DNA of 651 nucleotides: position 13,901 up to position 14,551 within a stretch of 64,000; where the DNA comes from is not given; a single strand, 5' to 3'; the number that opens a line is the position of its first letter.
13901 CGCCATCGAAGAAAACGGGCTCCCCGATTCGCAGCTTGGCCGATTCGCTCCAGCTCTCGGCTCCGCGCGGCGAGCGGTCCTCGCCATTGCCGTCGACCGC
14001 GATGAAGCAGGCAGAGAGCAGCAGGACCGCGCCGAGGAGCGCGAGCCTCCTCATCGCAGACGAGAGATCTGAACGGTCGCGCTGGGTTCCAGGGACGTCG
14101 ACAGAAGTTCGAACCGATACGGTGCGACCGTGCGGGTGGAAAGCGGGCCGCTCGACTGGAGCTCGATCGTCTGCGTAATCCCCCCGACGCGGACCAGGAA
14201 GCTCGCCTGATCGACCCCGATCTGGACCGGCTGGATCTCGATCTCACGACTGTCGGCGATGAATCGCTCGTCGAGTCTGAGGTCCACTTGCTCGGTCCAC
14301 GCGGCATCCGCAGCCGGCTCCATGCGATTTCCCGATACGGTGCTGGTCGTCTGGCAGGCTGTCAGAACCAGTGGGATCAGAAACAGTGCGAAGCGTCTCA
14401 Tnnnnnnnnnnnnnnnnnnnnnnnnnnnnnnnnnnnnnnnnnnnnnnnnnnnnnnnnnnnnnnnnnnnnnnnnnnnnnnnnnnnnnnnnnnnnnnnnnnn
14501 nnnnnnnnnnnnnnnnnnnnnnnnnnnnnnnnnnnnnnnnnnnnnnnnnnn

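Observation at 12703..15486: Split E1alpha/E1beta operon interrupted by two tandem paralogous 116-aa lipoprotein genes with 4-nt overlaps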

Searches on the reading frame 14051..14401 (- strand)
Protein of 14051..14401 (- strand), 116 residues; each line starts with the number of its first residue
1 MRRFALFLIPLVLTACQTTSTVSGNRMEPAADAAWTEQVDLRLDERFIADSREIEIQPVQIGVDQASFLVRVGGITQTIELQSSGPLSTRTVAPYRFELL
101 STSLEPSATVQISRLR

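Call 5: search_protein_families(library=pfam, proteins=[window:14051-14401:-], max_evalue=0.01)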
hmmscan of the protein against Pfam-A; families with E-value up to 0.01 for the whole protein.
window:14051-14401:- (116 aa): 0 families

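Call 7: find_homologous_proteins(query=window:14051-14401:-, max_evalue=0.001)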
Query window:14051-14401:- (116 aa): 4 proteins with E <= 0.001 among 20 candidates.
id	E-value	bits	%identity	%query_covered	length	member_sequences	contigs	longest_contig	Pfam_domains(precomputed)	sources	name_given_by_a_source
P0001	6.6e-64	230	96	100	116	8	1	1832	-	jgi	jgi:hypothetical protein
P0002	2.4e-50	187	86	91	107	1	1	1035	-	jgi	jgi:hypothetical protein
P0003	3.0e-42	161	68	98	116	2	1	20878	-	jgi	jgi:hypothetical protein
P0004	6.9e-25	105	61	78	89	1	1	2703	-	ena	-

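Call 9: find_encoding_contigs(protein=P0003, flank=10000, max_places=4)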
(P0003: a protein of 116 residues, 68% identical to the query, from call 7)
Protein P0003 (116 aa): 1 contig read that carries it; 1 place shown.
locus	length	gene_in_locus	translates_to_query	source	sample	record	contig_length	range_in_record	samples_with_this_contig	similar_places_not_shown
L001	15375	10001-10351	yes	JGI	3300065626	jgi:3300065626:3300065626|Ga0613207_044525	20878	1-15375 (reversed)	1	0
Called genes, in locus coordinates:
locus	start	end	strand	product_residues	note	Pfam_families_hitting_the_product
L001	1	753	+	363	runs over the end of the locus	PF02805:Ada_Zn_binding, PF12833:HTH_18, PF01035:DNA_binding_1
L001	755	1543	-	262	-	PF13489:Methyltransf_23, PF13847:Methyltransf_31, PF08241:Methyltransf_11, PF08242:Methyltransf_12, PF13649:Methyltransf_25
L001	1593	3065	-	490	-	PF02310:B12-binding, PF04055:Radical_SAM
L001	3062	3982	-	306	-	PF00682:HMGL-like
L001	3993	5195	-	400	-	PF00291:PALP (faint)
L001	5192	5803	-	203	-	PF14512:TM1586_NiRdase (faint), PF00881:Nitroreductase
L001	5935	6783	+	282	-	PF03976:PPK2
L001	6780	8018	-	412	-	PF22580:KYNU_C (weak)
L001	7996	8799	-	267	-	PF03301:Trp_dioxygenase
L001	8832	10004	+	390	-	PF00676:E1_dh, PF02775:TPP_enzyme_C (weak), PF13292:DXP_synthase_N (weak)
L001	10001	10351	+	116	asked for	-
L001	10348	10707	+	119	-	-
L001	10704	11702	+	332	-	PF02779:Transket_pyr, PF02780:Transketolase_C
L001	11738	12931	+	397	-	PF06181:Urate_ox_N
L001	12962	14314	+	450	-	PF01663:Phosphodiest (weak)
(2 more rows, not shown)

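Call 10: find_encoding_contigs(protein=P0004, flank=5000, max_places=4)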
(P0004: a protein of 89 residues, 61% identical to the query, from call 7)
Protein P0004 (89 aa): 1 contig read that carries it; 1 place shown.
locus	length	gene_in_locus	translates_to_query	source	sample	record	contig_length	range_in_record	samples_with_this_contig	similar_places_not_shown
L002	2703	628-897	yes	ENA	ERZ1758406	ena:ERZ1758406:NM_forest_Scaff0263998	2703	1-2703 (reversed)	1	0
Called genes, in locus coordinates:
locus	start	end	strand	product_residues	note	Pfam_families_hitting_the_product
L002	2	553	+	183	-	?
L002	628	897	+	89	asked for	-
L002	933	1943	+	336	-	PF02779:Transket_pyr, PF02780:Transketolase_C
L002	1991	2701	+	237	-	?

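Call 20: predict_structure(alignment_id=A1)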
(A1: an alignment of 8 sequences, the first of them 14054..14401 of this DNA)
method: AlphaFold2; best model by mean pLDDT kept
length: 116 residues; sequences in the alignment: 8
mean_pLDDT: 81.7   pTM: 0.69
mean pLDDT of the five models: 81.7, 81.5, 81.0, 80.6, 80.4
residues with pLDDT >= 90: 71; 70-90: 13; 50-70: 14; < 50: 18
segments of 3 or more residues with pLDDT < 50: 10-25
pLDDT, mean of each block of 10 residues (from residue 1): 51 42 51 87 94 94 97 95 93 96 93 92
secondary structure, 60 per line:
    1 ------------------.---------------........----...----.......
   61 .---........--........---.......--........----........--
elements in order: E35-42 E47-49 E54-61 E65-72 E75-82 E89-92 E95-102 E107-114

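Call 27: fold_search(model_id=the predicted structure, library=pdb)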
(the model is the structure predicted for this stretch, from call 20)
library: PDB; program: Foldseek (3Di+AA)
matches with E <= 10: 757; with E <= 0.001: 0
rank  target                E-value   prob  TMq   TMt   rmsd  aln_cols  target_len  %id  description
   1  7s9y                  2.6e-02  1.00  0.44  0.06   2.6        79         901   13  Helicobacter Hepaticus CcsBA Open Conformation (released 2021-12-22)
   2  3u2g                  3.1e-02  1.00  0.51  0.24   3.2        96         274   11  Crystal structure of the C-terminal DUF1608 domain of the Methanosarcina acetivorans S-layer (MA0829) protein (released 2012-07-04)
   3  5hij                  3.4e-02  0.87  0.31  0.16  10.9       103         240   11  Crystal structure of glycine sarcosine N-methyltransferase from Methanohalophilus portucalensis in complex with betaine (released 2016-11-23)
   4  5him                  5.6e-02  0.84  0.31  0.16  10.7       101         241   10  Crystal structure of glycine sarcosine N-methyltransferase from Methanohalophilus portucalensis in complex with S-adenos (released 2016-11-23)
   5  5gwx                  5.6e-02  0.84  0.32  0.16  11.0       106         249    9  Crystal structure of glycine sarcosine N-methyltransferase from Methanohalophilus portucalensis in complex with S-adenos (released 2016-11-23)
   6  5hii                  6.6e-02  0.85  0.32  0.17  10.3       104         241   10  Crystal structure of glycine sarcosine N-methyltransferase (GSMT) from Methanohalophilus portucalensis (apo form) (released 2016-11-23)
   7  5h02                  6.6e-02  0.85  0.33  0.16  10.7       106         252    8  Crystal structure of Methanohalophilus portucalensis glycine sarcosine N-methyltransferase tetramutant (H21G, E23T, E24N (released 2016-11-23)
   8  7dru_A                6.6e-02  0.16  0.19  0.17  13.8       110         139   12  Crystal Structure of the Dog Lipocalin Allergen Can f 1 (released 2021-11-10)
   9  7zlf                  2.0e-01  0.51  0.27  0.21  10.1        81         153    9  Mutant L39Y-L58F of recombinant bovine beta-lactoglobulin in complex with endogenous fatty acid (released 2023-04-26)
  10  3f08_A                2.0e-01  0.16  0.20  0.18  11.2       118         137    6  Crystal structure of the putative uncharacterized protein Q6HG14 from Bacilllus thuringiensis. Northeast Structural Ge (released 2008-11-18)
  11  7b28_F                2.1e-01  0.16  0.23  0.18  13.2       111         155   10  Complement inhibitor CirpA3 from Rhipicephalus pulchellus (released 2021-12-08)
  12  7z9z                  2.2e-01  0.54  0.27  0.22  10.3        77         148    6  Mutant L39Y of recombinant bovine beta-lactoglobulin in complex with pramocaine (released 2023-03-29)
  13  3cnw_A                2.2e-01  0.14  0.19  0.16  10.9       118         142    5  Three-dimensional structure of the protein XoxI (Q81AY6) from Bacillus cereus. Northeast Structural Genomics Consortiu (released 2008-04-08)
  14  7b28_A                2.8e-01  0.15  0.23  0.19  14.2       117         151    9  Complement inhibitor CirpA3 from Rhipicephalus pulchellus (released 2021-12-08)
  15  2ffs_A                2.9e-01  0.30  0.26  0.21  10.8       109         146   10  Structure of PR10-allergen-like protein PA1206 from Pseudomonas aeruginosa PAO1 (released 2006-01-10)
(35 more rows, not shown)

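Call 32: search_protein_families(library=ncbifam, proteins=[window:14051-14401:-], max_evalue=0.01)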
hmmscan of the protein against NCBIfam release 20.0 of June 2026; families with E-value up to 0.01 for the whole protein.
window:14051-14401:- (116 aa): 0 families

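Call 34: search_protein_representatives(alignment_id=A1)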
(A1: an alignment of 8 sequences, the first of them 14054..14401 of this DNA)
Query: 8 sequences, 115 profile positions. Proteins with E-value up to 0.001 (for the whole library): 36; up to 1e-10: 20; up to 1e-30: 3. The best 36 are listed.
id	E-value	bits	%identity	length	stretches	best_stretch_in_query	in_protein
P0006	2.9e-38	146.6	-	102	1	17-115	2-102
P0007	1.0e-34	135.2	-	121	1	4-115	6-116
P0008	1.2e-31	125.3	-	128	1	7-115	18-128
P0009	2.5e-29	117.8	-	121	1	4-115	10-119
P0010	1.9e-28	115.0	-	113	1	4-113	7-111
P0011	1.0e-26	109.4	-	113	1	7-115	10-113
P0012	1.6e-26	108.8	-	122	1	3-115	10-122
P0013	7.1e-25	103.4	-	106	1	7-115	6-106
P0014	4.5e-23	97.6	-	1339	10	52-109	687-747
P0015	1.0e-18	83.6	-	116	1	1-113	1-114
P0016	1.7e-18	82.9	-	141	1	8-113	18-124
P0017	2.3e-18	82.4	-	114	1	2-114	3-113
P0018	4.5e-17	78.3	-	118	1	3-115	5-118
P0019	6.7e-17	77.7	-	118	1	5-113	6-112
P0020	9.4e-17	77.3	-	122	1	4-113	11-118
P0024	3.1e-14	69.1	-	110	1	7-115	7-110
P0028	2.6e-10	56.5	-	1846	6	48-90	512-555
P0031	8.7e-08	48.4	-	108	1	11-114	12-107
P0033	3.6e-07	46.4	-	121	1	9-112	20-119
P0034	2.4e-06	43.7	-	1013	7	72-107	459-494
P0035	2.9e-06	43.4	-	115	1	33-115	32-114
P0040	5.7e-04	36.1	-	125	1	22-111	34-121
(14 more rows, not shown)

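Call 37: find_encoding_contigs(protein=P0040, flank=5000, max_places=3)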
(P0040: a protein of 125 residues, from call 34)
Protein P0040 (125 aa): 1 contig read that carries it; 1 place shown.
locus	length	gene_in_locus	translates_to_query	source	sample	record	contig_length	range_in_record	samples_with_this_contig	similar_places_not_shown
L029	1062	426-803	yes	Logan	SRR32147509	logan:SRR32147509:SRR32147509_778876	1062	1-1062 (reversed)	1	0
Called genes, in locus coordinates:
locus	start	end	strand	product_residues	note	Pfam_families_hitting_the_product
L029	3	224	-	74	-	?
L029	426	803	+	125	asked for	-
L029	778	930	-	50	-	-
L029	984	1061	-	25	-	?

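Call 38: find_encoding_contigs(protein=P0035, flank=5000, max_places=3)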
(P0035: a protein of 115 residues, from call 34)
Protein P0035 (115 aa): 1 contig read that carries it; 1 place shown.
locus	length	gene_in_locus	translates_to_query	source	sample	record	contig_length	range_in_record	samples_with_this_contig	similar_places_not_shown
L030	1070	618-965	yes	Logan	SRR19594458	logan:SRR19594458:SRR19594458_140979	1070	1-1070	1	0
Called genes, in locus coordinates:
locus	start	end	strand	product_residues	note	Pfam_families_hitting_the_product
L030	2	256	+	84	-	?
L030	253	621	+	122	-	-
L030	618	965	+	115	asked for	-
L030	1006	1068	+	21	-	?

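Call 39: find_encoding_contigs(protein=P0024, flank=5000, max_places=3)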
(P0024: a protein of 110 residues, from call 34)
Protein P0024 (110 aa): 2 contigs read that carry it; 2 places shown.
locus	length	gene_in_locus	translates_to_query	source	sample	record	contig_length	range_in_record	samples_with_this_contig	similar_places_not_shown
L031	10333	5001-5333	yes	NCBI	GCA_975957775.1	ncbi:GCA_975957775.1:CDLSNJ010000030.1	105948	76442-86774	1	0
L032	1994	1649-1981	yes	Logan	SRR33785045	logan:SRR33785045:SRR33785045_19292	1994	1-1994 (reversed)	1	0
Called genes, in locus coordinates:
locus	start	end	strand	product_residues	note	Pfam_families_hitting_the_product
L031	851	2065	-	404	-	PF22580:KYNU_C (weak)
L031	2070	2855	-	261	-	PF03301:Trp_dioxygenase, PF07014:Hs1pro-1_C (weak), PF03301:Trp_dioxygenase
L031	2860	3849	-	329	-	PF00195:Chal_sti_synt_N (weak), PF08545:ACP_syn_III, PF08541:ACP_syn_III_C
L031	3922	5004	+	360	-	PF00676:E1_dh, PF02775:TPP_enzyme_C (faint), PF13292:DXP_synthase_N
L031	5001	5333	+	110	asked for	-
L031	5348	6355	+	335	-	PF02779:Transket_pyr, PF02780:Transketolase_C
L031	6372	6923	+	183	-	PF13620:CarboxypepD_reg, PF17210:SdrD_B (weak)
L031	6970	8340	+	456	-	PF00209:SNF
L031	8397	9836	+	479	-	PF00364:Biotin_lipoyl, PF25917:BSH_RND (weak), PF25997:BSH_YhbJ (weak), PF02817:E3_binding, PF00198:2-oxoacid_dh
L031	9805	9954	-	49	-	-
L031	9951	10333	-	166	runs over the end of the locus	-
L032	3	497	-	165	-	?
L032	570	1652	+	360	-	PF00676:E1_dh, PF02775:TPP_enzyme_C (faint), PF13292:DXP_synthase_N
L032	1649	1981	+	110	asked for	-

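Call 41: find_encoding_contigs(protein=P0001, flank=3000, max_places=4)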
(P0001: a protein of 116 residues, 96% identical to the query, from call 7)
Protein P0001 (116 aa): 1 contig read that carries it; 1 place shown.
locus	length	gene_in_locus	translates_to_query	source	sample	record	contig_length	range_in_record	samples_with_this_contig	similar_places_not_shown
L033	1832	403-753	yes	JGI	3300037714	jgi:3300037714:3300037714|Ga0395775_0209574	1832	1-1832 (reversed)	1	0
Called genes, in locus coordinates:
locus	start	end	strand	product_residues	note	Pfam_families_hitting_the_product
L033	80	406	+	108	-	PF00676:E1_dh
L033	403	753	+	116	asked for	-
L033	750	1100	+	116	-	-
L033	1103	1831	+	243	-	?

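Call 42: find_encoding_contigs(protein=P0002, flank=3000, max_places=4)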
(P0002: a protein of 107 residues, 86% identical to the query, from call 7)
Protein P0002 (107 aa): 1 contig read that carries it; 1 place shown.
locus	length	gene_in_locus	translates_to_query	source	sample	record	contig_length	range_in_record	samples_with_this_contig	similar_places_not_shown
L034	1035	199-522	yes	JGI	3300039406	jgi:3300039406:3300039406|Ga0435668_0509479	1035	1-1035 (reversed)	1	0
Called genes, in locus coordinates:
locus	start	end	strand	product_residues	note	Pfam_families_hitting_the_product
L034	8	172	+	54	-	-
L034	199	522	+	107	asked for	-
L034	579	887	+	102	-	-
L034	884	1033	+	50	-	?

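Call 47: search_solved_structures(query=A2, max_evalue=10)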
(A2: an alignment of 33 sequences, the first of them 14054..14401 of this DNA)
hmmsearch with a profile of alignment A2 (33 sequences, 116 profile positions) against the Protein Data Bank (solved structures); distinct sequences matched with E-value up to 10: 23.
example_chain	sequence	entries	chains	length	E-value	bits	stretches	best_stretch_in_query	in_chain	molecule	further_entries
6ren_A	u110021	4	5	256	8.3e-09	38.6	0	58-93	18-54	3fPizza6-SH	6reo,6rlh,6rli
3wwa_A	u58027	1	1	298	4.3e-08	36.3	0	58-94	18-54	Pizza7H protein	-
6rej_A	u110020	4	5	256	9e-08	35.2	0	58-94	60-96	Pizza6-SH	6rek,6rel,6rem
6f0t_A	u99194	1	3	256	2.4e-07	33.9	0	59-95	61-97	Pizza6-SFW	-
3ww9_A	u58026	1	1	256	3.6e-07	33.3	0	58-94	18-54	pizza6 protein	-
6qsd_A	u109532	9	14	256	6.9e-07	32.4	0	58-94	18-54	Pizza6S | Pizza6-S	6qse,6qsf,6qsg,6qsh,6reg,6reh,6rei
7zcj_A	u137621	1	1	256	7.2e-06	29.1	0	58-94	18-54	Pizza6-TNH-TSH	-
7zpz_A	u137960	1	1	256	1.2e-05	28.4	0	58-94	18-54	Pizza6-TSR-TSH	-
7zpw_A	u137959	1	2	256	1.3e-05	28.3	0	58-94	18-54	Pizza6-TSK-TSH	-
6f0s_A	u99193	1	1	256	1.4e-05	28.2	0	59-94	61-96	Pizza6-SYW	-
7zph_A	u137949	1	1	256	2.1e-05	27.6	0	58-94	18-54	Pizza6-TNK-RSH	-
7zqg_A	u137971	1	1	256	2.3e-05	27.5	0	60-94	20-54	Pizza6-KSH-TSH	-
7zq2_A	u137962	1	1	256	3.8e-05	26.8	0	59-94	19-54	Pizza6-RSH-TSH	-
3ww8_A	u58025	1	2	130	0.0028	20.8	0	58-94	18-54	Pizza3 protein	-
5i1y_A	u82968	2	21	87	0.032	17.3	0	58-94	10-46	nvPizz2a-H16S58 | nvPizza2-H16S58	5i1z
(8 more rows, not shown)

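Call 48: search_protein_families(library=pfam, alignment_id=A2, max_evalue=1)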
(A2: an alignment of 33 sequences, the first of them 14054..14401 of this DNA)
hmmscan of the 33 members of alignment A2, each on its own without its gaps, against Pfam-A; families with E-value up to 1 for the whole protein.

A. member 1, window:14054-14401:- (116 aa): 1 family
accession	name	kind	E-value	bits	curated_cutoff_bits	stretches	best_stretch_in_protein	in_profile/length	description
PF16386.10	DUF4995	-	0.093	13.2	28.4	1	5-35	8-38/73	Domain of unknown function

B. families by the number of members that match (of 33 scanned): 15 families
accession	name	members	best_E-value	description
PF10503.15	Esterase_PHB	1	0.015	Esterase PHB depolymerase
PF06832.18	BiPBP_C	1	0.021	Penicillin-Binding Protein C-terminus Family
PF06214.17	SLAM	1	0.027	Signaling lymphocytic activation molecule (SLAM) protein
PF15111.12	TMEM101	1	0.065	TMEM101 protein family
PF18003.7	DUF3823_C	1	0.071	Domain of unknown function (DUF3823_C)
PF21564.2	Caudo_bapla_RBP_neck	1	0.074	Lactococcus phage p2, Receptor binding protein, neck domain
PF20477.3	DUF6719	1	0.078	Family of unknown function (DUF6719)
PF16386.10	DUF4995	1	0.093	Domain of unknown function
PF13822.11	ACC_epsilon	1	0.12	Acyl-CoA carboxylase epsilon subunit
PF17746.7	SfsA_N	1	0.15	SfsA N-terminal OB domain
PF14972.11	Mito_morph_reg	1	0.23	Mitochondrial morphogenesis regulator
PF09533.15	DUF2380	1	0.26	Predicted lipoprotein of unknown function (DUF2380)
PF25592.1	DUF7937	1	0.26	Domain of unknown function (DUF7937)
PF09610.15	Myco_arth_vir_N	1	0.49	Mycoplasma virulence signal region (Myco_arth_vir_N)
PF06298.16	PsbY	1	0.62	Photosystem II protein Y (PsbY)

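Call 58: find_related_loci(query=A3, collection=metagenome_contigs, flank=3000)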
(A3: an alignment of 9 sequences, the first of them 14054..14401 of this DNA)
Query A3 (116 aa) in metagenome_contigs; peptide patterns used: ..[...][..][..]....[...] (x = any residue, [..] = any of these).
600 stretches matched a pattern, but none encodes a relative of the query by tblastn (E <= 1e-3).

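Call 59: find_encoding_contigs(protein=P0017, flank=4000, max_places=3)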
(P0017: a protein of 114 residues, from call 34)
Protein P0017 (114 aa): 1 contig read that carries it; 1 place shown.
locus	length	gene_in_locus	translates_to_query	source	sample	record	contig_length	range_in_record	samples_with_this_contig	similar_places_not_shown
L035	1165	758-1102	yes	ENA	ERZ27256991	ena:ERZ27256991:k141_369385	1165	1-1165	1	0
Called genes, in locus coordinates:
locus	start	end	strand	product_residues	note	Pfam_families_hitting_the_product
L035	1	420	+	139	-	?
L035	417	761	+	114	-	-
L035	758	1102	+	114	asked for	-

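Call 60: find_encoding_contigs(protein=P0031, flank=4000, max_places=3)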
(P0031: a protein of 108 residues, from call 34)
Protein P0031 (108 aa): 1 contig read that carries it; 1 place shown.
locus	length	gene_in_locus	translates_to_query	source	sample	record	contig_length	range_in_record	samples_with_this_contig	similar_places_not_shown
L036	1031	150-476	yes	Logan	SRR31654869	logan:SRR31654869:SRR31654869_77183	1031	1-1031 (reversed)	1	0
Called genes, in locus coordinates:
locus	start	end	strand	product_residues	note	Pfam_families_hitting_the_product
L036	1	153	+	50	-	?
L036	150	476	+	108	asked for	-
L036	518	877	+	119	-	-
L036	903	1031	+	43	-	?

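Call 61: find_encoding_contigs(protein=P0033, flank=4000, max_places=3)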
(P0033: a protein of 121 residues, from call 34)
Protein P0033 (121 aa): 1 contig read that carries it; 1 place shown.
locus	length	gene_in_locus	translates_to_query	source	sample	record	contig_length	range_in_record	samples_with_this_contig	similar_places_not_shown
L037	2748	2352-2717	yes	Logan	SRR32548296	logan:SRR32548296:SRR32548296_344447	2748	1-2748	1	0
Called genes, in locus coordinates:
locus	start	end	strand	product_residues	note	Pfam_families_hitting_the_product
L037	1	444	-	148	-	?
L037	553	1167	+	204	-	PF00080:Sod_Cu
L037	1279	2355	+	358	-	PF00676:E1_dh, PF02775:TPP_enzyme_C (weak), PF13292:DXP_synthase_N (weak)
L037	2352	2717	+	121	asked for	-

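Call 73: search_protein_families(library=padloc, proteins=[window:14051-14401:-], max_evalue=0.1)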
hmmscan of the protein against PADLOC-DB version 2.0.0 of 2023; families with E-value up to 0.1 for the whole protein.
window:14051-14401:- (116 aa): 0 families

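Call 74: search_protein_families(library=phrogs, proteins=[window:14051-14401:-], max_evalue=0.1)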
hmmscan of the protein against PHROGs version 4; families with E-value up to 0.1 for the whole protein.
window:14051-14401:- (116 aa): 2 families
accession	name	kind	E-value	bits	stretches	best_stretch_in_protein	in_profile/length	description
phrog_13993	-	unknown function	0.035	15.2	1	19-78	12-64/105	-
phrog_2938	-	unknown function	0.037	13.8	1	41-100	399-458/464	-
